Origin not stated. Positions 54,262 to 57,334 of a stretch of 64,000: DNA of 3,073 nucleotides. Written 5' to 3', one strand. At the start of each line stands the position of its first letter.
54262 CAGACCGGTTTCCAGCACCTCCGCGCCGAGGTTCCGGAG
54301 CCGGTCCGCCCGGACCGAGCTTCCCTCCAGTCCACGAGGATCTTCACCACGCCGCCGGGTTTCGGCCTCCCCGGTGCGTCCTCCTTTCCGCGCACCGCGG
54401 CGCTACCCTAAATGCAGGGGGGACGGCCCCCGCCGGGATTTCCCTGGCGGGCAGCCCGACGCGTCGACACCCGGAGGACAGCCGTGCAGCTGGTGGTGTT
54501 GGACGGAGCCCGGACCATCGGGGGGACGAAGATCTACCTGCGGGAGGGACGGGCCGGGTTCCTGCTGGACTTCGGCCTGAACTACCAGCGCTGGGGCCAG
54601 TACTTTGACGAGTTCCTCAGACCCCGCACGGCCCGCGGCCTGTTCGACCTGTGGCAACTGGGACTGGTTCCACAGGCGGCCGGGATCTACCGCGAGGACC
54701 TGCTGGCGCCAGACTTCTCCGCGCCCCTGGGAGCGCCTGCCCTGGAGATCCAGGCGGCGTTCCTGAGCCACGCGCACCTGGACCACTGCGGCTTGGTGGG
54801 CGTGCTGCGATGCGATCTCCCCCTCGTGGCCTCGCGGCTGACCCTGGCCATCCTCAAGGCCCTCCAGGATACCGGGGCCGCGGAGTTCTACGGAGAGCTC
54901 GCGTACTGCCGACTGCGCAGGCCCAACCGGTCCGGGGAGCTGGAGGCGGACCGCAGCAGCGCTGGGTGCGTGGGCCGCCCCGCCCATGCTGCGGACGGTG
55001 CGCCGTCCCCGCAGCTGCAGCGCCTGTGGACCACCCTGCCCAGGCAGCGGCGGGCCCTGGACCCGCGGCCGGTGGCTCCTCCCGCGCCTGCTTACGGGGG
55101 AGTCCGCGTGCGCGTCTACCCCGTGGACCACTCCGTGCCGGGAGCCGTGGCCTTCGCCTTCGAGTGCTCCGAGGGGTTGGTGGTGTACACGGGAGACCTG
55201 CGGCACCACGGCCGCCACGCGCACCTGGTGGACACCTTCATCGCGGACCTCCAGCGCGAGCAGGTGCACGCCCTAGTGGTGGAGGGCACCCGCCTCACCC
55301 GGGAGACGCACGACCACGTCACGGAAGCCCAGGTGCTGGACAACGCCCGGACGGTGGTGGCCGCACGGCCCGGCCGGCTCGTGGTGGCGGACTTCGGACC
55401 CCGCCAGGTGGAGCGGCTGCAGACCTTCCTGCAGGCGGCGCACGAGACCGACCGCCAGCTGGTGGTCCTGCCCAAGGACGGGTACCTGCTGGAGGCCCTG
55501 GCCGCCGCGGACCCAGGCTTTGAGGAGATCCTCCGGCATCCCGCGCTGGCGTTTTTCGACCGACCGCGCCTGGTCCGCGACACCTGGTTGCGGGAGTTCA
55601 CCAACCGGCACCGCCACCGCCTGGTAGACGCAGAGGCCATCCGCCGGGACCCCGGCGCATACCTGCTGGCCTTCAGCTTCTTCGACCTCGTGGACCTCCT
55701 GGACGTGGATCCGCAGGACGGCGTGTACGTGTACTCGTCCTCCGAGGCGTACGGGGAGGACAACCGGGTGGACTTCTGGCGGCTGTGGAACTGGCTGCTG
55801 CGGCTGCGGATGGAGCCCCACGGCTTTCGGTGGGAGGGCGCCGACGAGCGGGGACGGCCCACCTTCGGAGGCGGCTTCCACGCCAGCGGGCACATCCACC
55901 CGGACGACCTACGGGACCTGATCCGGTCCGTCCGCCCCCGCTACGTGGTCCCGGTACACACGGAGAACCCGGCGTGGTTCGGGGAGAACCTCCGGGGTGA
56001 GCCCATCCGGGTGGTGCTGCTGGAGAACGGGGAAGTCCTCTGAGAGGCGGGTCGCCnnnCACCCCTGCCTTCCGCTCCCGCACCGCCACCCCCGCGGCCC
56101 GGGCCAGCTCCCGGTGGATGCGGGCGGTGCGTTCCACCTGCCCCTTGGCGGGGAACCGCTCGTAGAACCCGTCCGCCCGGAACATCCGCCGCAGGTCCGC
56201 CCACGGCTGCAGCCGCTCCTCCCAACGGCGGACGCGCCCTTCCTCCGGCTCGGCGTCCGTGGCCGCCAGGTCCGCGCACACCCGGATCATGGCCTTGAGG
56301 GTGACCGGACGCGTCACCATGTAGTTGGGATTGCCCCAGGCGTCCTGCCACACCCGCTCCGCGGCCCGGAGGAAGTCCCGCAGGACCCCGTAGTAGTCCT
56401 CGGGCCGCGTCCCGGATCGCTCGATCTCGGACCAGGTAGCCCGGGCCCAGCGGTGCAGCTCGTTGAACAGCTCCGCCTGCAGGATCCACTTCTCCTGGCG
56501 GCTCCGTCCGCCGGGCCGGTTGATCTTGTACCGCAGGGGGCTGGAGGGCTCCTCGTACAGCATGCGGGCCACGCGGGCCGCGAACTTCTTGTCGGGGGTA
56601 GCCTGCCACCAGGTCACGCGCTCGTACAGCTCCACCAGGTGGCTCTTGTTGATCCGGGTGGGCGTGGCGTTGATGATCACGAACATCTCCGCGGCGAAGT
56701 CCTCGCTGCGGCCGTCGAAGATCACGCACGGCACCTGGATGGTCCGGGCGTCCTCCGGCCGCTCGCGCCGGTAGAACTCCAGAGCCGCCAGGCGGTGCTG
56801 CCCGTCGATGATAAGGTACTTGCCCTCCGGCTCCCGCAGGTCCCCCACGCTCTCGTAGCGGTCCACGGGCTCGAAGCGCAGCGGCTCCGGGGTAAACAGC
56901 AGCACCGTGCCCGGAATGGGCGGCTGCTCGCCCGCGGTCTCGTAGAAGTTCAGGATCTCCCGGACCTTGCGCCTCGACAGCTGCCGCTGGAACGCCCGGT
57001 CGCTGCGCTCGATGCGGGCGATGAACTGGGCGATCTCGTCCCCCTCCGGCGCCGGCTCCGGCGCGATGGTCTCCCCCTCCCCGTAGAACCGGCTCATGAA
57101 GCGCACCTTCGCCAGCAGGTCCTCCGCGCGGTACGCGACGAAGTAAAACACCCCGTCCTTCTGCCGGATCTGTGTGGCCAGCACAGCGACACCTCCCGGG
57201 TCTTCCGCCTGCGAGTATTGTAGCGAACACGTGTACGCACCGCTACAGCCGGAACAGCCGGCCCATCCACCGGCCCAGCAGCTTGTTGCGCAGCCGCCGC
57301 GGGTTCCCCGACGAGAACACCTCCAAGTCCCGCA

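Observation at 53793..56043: Divergent pair of an XPF/ERCC4-HhH nuclease and a beta-CASP (SNM1/RNase-J-like) nuclease; the ERCC4 partner is frameshifted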

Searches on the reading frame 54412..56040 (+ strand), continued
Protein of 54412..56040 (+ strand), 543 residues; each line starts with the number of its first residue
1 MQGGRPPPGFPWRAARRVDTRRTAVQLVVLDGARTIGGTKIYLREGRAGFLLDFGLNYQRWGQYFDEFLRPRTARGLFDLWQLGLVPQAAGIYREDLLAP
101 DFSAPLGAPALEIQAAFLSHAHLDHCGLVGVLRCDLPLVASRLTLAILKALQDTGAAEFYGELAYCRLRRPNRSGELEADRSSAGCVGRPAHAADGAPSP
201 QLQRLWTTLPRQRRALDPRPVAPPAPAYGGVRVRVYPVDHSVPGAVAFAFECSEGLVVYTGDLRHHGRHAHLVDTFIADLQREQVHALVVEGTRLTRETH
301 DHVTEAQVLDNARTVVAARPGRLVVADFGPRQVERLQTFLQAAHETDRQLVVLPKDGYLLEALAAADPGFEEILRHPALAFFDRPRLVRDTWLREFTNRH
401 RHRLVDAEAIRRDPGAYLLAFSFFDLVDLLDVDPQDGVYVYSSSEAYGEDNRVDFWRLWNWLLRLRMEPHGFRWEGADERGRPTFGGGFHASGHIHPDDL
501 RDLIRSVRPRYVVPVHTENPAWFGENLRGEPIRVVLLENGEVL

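Call 60: predict_structure(alignment_id=A6)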
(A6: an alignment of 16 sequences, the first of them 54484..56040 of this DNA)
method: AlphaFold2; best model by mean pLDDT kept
length: 519 residues; sequences in the alignment: 16
mean_pLDDT: 87.9   pTM: 0.91
mean pLDDT of the five models: 87.9, 86.9, 86.0, 85.5, 84.4
residues with pLDDT >= 90: 301; 70-90: 176; 50-70: 37; < 50: 5
segments of 3 or more residues with pLDDT < 50: 422-426
pLDDT, mean of each block of 10 residues (from residue 1): 85 82 94 79 62 86 89 82 82 91 91 96 94 85 88 76 93 96 81 92 93 92 96 94 91 96 91 66 90 94 84 94 96 96 95 96 84 95 96 92 87 85 54 87 88 80 70 92 96 89 94 90
secondary structure, 60 per line:
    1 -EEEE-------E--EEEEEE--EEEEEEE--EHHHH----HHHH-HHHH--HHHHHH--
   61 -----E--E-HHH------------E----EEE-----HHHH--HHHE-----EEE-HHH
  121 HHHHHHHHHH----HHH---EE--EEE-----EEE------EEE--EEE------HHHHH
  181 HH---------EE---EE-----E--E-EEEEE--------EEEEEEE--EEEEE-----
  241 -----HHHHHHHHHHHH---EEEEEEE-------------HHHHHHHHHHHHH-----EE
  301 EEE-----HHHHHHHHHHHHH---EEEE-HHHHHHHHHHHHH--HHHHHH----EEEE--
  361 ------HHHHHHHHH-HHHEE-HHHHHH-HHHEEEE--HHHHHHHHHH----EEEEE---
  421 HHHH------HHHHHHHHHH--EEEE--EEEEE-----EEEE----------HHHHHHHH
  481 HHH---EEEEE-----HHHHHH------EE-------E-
elements in order: E2-5 E16-21 E24-30 H34-37 H42-45 H47-50 H53-58 E91-93 H99-102 E114-116 H118-130 E145-147 E153-155 E162-164 E167-169 H176-182 E209-213 E222-228 E231-235 H246-257 E261-267 H281-293 E299-303 H309-321 E325-328 H330-342 H345-350 E355-358 H367-375 H383-388 E393-396 H399-408 E413-417 H421-424 H431-440 E443-446 E449-453 E459-462 H473-483 E487-491 H497-502

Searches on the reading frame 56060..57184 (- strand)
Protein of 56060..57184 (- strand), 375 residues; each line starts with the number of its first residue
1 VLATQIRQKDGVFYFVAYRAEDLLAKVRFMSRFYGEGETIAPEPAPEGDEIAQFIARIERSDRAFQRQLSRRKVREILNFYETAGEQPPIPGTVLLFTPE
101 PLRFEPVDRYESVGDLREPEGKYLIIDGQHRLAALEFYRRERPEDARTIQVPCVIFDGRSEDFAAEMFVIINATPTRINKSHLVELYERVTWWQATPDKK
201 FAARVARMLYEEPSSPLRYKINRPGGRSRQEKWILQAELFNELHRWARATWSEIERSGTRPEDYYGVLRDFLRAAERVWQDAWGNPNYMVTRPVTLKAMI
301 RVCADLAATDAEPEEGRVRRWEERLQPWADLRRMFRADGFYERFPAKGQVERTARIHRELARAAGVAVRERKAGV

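Call 6: search_protein_families(library=pfam, proteins=[window:56060-57184:-], max_evalue=0.01)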
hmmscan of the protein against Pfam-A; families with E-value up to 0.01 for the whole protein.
window:56060-57184:- (375 aa): 2 families
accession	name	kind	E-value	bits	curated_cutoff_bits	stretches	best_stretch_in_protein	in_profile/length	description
PF14072.11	DndB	-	1.7e-07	31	29.1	1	61-188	36-163/338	DNA-sulfur modification-associated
PF03235.19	GmrSD_N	-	0.0012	19.5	33.2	1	63-141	15-77/199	GmrSD restriction endonuclease, N-terminal domain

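Call 7: search_protein_families(library=ncbifam, proteins=[window:56060-57184:-], max_evalue=0.01)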
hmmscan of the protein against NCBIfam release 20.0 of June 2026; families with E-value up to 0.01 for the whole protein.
window:56060-57184:- (375 aa): 4 families
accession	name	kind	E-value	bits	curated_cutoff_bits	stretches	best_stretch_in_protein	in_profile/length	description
TIGR03187.1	DGQHR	domain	1.3e-37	130.1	58.85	1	3-306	1-275/276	DGQHR domain-containing protein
NF041060.1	DpdB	equivalog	1.9e-14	53.4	300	1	50-309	25-296/352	DGQHR domain-containing protein DpdB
TIGR04172.1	DGQHR_dnd_1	hypoth_equivalog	4.6e-13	48.9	450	1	124-223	113-211/381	DNA phosphorothioation-associated DGQHR protein 1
TIGR03233.1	DNA_S_dndB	equivalog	0.00088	18.4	328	1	111-188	93-169/355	DNA sulfur modification protein DndB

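Call 9: search_protein_families(library=padloc, proteins=[window:56060-57184:-], max_evalue=0.01)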
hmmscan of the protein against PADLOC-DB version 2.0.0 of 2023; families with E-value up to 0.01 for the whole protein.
window:56060-57184:- (375 aa): 2 families
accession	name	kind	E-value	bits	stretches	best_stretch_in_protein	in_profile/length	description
PDLC02811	DpdB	-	3.9e-17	60.1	1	49-315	28-307/370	DpdB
PDLC02658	DndB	-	3.1e-05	21.2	1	66-188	47-170/356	DndB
